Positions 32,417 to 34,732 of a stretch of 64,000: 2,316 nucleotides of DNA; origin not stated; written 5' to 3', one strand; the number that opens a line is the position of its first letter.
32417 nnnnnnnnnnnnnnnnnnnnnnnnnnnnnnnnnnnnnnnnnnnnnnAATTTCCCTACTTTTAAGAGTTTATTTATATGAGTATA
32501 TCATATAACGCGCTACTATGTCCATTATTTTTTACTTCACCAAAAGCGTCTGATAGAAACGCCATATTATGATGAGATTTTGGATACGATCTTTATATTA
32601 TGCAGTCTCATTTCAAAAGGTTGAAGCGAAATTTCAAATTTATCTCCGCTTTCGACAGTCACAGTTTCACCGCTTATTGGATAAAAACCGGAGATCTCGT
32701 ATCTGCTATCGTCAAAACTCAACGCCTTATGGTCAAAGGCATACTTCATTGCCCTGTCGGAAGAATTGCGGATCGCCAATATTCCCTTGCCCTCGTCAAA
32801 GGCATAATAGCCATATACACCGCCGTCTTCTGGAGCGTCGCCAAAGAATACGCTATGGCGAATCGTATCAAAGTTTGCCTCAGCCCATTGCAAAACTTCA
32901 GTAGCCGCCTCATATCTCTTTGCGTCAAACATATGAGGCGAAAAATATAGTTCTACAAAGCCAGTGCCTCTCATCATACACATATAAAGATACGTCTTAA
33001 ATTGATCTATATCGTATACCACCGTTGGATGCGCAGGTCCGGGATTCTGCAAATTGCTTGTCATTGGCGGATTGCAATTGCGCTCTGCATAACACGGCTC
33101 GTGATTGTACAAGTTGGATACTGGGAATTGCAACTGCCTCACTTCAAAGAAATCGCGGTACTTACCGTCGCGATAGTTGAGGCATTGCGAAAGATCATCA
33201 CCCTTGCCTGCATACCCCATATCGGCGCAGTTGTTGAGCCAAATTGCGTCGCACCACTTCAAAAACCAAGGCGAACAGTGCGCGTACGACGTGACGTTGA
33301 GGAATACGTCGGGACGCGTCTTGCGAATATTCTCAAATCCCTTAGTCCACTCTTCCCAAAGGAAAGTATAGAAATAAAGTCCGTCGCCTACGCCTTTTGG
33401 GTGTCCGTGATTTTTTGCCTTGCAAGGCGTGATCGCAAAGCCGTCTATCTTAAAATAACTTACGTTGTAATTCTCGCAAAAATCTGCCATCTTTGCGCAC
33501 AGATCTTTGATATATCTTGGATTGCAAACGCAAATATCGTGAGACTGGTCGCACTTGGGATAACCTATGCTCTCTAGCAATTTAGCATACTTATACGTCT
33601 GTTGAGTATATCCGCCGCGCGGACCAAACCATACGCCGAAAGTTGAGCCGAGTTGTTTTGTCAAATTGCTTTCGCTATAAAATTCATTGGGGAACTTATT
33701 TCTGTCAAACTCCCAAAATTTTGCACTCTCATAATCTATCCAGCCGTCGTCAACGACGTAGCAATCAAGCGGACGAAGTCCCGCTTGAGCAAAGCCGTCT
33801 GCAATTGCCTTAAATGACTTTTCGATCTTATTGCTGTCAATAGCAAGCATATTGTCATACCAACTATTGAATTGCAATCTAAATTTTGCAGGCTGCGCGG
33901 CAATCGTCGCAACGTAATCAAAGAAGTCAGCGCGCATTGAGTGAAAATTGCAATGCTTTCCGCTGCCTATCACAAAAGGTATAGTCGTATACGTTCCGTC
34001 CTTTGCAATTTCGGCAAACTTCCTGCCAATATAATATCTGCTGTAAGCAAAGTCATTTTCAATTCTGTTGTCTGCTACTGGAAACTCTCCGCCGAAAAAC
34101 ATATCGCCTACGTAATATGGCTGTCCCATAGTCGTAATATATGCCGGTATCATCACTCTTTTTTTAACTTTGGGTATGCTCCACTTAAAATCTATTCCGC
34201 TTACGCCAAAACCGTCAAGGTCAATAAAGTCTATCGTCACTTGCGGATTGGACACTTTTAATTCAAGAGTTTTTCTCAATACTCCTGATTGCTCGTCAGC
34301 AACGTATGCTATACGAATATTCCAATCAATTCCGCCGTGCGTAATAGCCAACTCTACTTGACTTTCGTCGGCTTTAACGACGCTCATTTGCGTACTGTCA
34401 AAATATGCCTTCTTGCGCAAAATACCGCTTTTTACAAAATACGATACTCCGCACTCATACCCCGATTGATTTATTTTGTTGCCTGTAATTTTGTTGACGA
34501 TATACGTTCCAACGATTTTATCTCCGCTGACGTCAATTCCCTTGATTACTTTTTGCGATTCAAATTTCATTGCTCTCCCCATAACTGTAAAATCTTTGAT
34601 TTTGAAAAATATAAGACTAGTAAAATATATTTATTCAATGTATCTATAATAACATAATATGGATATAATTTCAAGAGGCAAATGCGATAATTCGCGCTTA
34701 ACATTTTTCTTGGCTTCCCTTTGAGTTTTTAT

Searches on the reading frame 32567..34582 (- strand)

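Call 9: search_protein_families(library=pfam, proteins=[window:32567-34582:-], max_evalue=0.01)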
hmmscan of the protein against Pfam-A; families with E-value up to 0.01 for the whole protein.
window:32567-34582:- (671 aa): 2 families
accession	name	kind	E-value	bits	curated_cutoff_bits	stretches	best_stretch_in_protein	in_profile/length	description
PF02065.24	Melibiase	-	8.8e-05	22.1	27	1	238-322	45-127/347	Melibiase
PF19773.5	DUF6259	-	0.00047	19.8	28.7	1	350-459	170-275/300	Domain of unknown function (DUF6259)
